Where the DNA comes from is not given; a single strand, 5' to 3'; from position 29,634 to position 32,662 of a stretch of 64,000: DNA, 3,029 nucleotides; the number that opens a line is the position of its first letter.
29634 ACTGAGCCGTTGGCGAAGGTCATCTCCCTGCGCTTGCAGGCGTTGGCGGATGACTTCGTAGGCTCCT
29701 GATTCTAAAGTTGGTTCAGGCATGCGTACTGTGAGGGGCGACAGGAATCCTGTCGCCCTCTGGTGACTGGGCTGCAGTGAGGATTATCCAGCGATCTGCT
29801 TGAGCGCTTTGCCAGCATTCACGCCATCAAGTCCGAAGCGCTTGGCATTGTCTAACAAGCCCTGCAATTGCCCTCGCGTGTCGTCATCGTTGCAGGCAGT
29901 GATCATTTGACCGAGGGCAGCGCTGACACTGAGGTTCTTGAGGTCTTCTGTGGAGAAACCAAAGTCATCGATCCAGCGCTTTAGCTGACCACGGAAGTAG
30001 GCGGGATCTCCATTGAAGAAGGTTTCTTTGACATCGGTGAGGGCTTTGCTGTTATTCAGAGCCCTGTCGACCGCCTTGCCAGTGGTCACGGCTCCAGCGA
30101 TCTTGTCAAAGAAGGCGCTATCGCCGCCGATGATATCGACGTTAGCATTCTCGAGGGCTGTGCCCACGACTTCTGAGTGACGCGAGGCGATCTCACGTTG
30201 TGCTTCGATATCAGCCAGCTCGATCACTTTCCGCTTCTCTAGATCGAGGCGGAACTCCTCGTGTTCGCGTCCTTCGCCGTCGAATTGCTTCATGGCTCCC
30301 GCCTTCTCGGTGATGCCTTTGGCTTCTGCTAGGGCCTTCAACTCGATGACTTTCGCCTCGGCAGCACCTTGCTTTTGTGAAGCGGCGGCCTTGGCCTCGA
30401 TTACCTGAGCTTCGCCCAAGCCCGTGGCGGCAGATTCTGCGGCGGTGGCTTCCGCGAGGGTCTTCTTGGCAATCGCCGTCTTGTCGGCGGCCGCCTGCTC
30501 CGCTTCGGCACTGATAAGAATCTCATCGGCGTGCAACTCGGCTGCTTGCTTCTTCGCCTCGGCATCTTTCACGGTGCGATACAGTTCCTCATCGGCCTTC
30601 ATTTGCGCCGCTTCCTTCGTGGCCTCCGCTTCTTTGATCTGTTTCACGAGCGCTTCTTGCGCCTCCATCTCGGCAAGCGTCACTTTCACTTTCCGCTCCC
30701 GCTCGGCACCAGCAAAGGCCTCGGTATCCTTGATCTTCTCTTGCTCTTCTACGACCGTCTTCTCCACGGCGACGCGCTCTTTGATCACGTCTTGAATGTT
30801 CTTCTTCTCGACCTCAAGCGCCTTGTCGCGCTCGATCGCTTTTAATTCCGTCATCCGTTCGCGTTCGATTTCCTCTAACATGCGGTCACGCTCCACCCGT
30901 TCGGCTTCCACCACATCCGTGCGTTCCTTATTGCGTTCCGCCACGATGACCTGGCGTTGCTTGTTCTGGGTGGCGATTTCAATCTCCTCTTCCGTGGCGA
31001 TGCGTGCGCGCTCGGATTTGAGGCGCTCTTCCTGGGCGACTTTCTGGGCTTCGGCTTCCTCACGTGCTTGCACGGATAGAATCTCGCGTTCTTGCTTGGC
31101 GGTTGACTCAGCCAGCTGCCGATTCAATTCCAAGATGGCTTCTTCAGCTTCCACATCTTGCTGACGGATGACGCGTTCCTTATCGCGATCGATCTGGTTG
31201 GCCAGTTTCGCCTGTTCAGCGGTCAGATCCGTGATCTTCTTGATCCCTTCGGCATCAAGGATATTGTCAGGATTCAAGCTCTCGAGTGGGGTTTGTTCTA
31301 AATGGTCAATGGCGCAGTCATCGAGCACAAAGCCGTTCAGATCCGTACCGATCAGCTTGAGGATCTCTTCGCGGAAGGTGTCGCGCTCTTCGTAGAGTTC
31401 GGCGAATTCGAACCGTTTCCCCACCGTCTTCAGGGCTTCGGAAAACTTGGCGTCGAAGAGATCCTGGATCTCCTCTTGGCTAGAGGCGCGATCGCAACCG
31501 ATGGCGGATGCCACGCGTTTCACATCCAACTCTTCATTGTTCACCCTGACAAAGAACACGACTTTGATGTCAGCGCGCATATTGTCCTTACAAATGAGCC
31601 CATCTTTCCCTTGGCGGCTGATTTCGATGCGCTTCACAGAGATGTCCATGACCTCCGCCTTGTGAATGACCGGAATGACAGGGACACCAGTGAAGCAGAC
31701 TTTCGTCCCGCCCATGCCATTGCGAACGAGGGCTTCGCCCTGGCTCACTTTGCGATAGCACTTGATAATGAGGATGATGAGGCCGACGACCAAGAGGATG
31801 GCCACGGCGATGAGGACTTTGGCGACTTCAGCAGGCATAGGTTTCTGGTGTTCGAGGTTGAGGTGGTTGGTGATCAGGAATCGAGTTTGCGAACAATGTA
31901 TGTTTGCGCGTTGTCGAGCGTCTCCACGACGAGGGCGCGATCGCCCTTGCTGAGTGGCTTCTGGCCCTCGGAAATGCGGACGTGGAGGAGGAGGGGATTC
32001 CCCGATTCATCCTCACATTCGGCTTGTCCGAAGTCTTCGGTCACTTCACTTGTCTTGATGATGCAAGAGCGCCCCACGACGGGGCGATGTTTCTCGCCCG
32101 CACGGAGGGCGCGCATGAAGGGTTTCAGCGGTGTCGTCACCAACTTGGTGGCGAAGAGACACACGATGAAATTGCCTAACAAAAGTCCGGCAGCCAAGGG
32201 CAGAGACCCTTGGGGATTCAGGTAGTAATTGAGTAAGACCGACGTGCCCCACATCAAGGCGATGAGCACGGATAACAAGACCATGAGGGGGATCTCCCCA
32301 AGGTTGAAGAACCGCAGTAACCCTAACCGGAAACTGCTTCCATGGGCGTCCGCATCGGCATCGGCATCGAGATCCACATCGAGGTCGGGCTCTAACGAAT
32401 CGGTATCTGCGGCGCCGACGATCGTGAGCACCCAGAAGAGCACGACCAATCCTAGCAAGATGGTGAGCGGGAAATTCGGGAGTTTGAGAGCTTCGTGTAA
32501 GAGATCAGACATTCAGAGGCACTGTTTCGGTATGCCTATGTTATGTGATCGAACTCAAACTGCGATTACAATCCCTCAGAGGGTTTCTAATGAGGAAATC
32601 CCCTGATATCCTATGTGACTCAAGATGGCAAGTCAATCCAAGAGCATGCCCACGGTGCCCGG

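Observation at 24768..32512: Three-gene NfeD-flotillin-giant AAA+ ATPase operon: the yqiJK pair extended by a 1651-aa motor-like protein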

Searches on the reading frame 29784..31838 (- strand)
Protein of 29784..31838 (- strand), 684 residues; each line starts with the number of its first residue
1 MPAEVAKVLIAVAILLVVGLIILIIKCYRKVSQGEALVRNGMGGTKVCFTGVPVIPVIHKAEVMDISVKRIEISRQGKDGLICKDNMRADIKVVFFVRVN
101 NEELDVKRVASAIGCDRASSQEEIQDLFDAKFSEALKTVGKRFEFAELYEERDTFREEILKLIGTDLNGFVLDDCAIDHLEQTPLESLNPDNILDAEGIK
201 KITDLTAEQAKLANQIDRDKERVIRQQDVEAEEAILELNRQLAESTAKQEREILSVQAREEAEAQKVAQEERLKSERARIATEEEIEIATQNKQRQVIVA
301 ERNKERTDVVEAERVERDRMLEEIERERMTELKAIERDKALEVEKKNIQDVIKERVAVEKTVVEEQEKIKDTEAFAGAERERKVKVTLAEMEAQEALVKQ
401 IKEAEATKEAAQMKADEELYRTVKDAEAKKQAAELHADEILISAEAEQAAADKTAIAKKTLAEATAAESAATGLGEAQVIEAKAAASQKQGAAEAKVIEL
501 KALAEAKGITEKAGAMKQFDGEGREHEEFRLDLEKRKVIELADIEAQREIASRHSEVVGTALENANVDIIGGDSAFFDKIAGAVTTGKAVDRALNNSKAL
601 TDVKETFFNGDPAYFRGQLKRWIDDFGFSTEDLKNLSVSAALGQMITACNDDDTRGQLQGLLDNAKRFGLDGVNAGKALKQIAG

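Call 6: search_protein_families(library=pfam, proteins=[window:29784-31838:-], max_evalue=0.01)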
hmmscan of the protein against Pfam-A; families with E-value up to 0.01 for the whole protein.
window:29784-31838:- (684 aa): 0 families

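Call 7: search_protein_families(library=ncbifam, proteins=[window:29784-31838:-], max_evalue=0.01)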
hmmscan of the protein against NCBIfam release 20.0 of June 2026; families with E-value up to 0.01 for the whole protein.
window:29784-31838:- (684 aa): 0 families

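Call 8: search_protein_families(library=padloc, proteins=[window:29784-31838:-], max_evalue=0.01)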
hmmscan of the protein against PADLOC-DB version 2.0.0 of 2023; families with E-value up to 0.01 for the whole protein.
window:29784-31838:- (684 aa): 0 families

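Call 10: search_protein_families(library=pfam, proteins=[window:29784-31838:-], max_evalue=10)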
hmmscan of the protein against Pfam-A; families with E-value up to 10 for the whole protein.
window:29784-31838:- (684 aa): 0 families
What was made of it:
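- On YqiK-type flotillin (SPFH superfamily): The full-length scan found nothing (calls 6, 10).
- Checked: The full-length protein gives no Pfam hit at all (calls 6, 10).
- Tried and rejected: Full-length Pfam and NCBIfam scans of the flotillin gave nothing (calls 6, 7, 10).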

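Call 12: search_solved_structures(query=window:29784-31838:-, max_evalue=1)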
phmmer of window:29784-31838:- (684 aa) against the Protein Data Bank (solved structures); distinct sequences matched with E-value up to 1: 0.

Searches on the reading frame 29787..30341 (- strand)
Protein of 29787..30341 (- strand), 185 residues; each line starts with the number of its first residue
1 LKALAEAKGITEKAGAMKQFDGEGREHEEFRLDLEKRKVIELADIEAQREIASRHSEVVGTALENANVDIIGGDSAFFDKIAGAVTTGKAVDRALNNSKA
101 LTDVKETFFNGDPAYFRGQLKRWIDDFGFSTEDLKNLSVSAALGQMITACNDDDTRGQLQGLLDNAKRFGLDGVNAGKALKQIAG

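Call 26: search_protein_families(library=pfam, proteins=[window:29787-30341:-], max_evalue=1)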
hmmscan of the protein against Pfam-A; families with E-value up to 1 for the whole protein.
seq(185 aa): 1 family
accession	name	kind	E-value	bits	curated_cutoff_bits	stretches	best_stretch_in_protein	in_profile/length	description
PF03571.21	Peptidase_M49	-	0.23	10.3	21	1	48-128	74-155/548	Peptidase family M49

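Call 75: find_related_loci(query=A6, collection=metagenome_contigs, flank=8000)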
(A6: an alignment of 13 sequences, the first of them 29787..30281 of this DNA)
Query A6 (165 aa) in metagenome_contigs; peptide patterns used: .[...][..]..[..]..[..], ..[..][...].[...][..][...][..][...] (x = any residue, [..] = any of these).
600 stretches matched a pattern (row limit reached: there are more); 383 encode a relative of the query (tblastn E <= 1e-3); the best 80 are kept; 80 distinct loci.
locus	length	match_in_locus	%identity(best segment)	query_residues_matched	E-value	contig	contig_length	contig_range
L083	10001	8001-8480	54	4-163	2e-61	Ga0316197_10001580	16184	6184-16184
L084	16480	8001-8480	58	4-163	3e-61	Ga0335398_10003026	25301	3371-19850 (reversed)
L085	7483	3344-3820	55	4-163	2e-57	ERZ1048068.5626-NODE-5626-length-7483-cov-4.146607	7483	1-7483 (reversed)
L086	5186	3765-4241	56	4-163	3e-57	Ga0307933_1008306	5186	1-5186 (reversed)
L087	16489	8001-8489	52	1-163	3e-56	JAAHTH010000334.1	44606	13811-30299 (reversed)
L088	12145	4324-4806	60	4-164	2e-56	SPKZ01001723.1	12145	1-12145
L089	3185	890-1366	54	4-163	4e-56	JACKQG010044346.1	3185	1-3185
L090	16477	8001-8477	54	4-163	5e-55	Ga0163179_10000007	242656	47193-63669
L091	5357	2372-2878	54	1-158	2e-54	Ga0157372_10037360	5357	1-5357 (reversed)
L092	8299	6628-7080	56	1-151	3e-54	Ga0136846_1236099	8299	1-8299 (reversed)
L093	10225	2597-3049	56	1-151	3e-54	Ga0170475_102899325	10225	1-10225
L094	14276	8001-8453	55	1-151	2e-53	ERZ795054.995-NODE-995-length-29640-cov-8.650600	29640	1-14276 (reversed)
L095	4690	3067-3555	51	1-163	1e-53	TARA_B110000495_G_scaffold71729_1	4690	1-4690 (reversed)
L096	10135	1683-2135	54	1-151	4e-53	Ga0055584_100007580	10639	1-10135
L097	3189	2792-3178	63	4-132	1e-52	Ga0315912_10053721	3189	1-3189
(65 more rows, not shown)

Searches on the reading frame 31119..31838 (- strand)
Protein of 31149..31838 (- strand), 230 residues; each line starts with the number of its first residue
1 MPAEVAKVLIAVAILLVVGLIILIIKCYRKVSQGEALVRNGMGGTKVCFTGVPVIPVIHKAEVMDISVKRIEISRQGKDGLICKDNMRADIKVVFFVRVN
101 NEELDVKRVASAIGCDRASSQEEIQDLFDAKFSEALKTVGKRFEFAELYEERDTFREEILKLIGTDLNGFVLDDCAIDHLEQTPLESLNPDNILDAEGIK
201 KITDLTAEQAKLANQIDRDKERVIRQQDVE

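Call 26: search_protein_families(library=pfam, proteins=[window:31149-31838:-], max_evalue=1)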
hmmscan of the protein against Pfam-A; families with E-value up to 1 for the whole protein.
seq(230 aa): 2 families
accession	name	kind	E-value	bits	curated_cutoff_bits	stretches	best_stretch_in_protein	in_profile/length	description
PF01145.31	Band_7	-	1.5e-12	48.4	23.6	1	30-171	2-134/176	SPFH domain / Band 7 family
PF20077.4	CcmD_alt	-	0.68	10.5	23.5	0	8-33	34-59/61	CcmD family protein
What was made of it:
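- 31326..31751 (-): SPFH/Band_7 domain of the flotillin (residues 30-171), preceded by an N-terminal hydrophobic anchor (hydrophobic windows span residues 1-32). PF01145, E 1.5e-12, 48.4 bits against a cut-off of 23.6 (call 26).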

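Call 58: search_solved_structures(query=window:31149-31838:-, max_evalue=1)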
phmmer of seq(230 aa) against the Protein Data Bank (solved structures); distinct sequences matched with E-value up to 1: 3.
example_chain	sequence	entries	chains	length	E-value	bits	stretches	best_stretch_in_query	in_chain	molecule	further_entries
2w4a_B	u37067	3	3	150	0.39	13.7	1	63-107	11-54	MYOSIN REGULATORY LIGHT CHAIN 2, SKELETAL MUSCLE ISOFORM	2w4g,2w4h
3hnw_A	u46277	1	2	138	0.4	13.7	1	88-168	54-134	uncharacterized protein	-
1i84_U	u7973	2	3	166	0.84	12.6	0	59-107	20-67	SMOOTH MUSCLE MYOSIN REGULATORY LIGHT CHAIN | MYOSIN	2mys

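Call 60: search_solved_structures(query=A5, max_evalue=1)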
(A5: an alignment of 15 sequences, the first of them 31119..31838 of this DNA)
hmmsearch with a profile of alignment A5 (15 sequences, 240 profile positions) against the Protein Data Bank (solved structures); distinct sequences matched with E-value up to 1: 0.
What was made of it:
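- Tried and rejected: PDB sequence and profile searches with the flotillin found nothing: full length (call 12), N-terminal residues 1-230 (call 58), and a 15-sequence profile (call 60).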

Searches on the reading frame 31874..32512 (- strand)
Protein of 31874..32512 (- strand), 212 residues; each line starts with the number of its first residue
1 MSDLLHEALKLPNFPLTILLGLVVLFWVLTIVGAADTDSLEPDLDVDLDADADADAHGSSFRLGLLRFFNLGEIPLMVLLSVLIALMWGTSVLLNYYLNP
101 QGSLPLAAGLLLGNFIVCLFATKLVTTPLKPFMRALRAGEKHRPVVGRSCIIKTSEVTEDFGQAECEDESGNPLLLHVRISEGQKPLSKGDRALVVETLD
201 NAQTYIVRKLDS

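Call 6: search_protein_families(library=pfam, proteins=[window:31874-32512:-], max_evalue=0.01)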
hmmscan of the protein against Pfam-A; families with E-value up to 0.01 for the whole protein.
window:31874-32512:- (212 aa): 1 family
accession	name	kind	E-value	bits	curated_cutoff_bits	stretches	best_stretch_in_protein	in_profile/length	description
PF21001.2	YqiJ_N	-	2.4e-06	28.2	23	1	16-85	8-77/116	Inner membrane protein YqiJ, N-terminal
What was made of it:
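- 31874..32512 (-): yqiJ/NfeD-like gene (212 aa): three hydrophobic segments, an acidic D-rich loop and a soluble C-terminal part. PF21001 YqiJ_N, E 2.4e-6 (call 6).
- On YqiJ/YuaF NfeD-like partner: PF21001, E 2.4e-6, 28.2 bits against a cut-off of 23 (call 6).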

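Call 7: search_protein_families(library=ncbifam, proteins=[window:31874-32512:-], max_evalue=0.01)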
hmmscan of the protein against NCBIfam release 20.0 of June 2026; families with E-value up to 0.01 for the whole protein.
window:31874-32512:- (212 aa): 0 families

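Call 8: search_protein_families(library=padloc, proteins=[window:31874-32512:-], max_evalue=0.01)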
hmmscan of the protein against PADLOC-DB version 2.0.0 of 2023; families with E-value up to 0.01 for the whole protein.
window:31874-32512:- (212 aa): 0 families

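Call 10: search_protein_families(library=pfam, proteins=[window:31874-32512:-], max_evalue=10)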
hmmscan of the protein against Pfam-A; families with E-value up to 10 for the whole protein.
window:31874-32512:- (212 aa): 1 family
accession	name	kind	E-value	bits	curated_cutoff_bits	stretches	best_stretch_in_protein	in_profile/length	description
PF21001.2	YqiJ_N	-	2.4e-06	28.2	23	1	16-85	8-77/116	Inner membrane protein YqiJ, N-terminal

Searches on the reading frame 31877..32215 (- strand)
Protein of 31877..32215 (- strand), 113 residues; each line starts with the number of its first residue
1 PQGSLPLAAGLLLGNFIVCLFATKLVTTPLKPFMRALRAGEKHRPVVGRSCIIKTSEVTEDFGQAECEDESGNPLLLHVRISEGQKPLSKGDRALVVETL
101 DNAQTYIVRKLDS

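Call 26: search_protein_families(library=pfam, proteins=[window:31877-32215:-], max_evalue=1)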
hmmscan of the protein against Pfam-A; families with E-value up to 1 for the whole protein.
seq(113 aa): 0 families
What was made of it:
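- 31874..32512 (-): The NfeD OB-fold Pfam model was not detected (call 26).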
